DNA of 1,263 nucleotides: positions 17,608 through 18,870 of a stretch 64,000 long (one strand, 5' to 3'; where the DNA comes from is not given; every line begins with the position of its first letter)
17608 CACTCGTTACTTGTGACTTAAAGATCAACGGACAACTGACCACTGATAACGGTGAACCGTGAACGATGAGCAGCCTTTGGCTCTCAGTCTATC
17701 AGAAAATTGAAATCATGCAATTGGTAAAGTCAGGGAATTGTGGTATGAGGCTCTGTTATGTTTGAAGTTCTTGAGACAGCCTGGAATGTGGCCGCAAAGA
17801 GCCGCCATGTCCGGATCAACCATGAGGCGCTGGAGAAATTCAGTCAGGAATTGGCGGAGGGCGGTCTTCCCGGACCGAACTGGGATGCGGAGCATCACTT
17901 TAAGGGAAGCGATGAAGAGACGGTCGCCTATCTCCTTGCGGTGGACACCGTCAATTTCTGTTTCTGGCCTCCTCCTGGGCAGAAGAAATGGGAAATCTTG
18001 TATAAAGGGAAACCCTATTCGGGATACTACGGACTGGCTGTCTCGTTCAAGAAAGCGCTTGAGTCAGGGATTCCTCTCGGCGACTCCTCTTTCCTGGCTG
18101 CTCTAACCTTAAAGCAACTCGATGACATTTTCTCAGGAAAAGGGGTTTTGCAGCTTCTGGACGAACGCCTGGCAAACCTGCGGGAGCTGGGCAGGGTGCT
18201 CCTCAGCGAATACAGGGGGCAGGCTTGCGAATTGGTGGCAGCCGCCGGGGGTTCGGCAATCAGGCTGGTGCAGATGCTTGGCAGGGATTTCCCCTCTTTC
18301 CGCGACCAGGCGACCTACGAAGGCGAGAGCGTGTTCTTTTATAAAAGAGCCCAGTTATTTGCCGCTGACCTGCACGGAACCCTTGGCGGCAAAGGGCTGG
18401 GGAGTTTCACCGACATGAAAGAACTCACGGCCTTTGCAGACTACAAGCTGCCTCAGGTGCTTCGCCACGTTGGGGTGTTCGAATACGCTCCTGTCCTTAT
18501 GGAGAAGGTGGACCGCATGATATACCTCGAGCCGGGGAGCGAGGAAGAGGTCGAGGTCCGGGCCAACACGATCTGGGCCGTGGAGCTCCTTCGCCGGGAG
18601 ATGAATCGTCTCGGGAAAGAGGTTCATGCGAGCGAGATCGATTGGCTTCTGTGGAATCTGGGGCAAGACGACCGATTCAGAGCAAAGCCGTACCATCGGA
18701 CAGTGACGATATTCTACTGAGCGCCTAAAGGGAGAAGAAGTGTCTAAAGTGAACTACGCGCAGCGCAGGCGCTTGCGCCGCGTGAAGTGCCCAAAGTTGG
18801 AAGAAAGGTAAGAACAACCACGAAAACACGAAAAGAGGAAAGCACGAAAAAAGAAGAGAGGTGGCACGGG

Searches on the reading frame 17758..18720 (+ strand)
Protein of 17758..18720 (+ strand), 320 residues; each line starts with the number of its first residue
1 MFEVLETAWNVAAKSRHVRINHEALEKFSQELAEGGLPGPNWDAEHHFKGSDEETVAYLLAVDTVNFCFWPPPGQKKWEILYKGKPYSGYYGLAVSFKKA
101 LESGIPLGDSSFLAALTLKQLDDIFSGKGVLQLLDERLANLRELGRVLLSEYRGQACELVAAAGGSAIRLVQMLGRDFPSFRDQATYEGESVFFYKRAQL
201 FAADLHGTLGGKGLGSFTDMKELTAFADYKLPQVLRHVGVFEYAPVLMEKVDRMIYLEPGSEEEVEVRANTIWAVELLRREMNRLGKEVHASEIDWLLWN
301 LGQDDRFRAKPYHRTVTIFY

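Call 49: search_protein_families(library=ncbifam, proteins=[window:17758-18720:+])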
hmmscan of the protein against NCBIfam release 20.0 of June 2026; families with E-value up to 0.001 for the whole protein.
window:17758-18720:+ (320 aa): 0 families

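Call 50: search_protein_families(library=pfam, proteins=[window:17758-18720:+])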
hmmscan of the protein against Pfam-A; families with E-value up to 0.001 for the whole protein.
window:17758-18720:+ (320 aa): 1 family
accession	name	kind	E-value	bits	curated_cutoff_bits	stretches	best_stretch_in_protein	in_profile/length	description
PF10343.14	Q_salvage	-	3.2e-89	299.7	25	1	47-320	2-285/285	Queuosine salvage protein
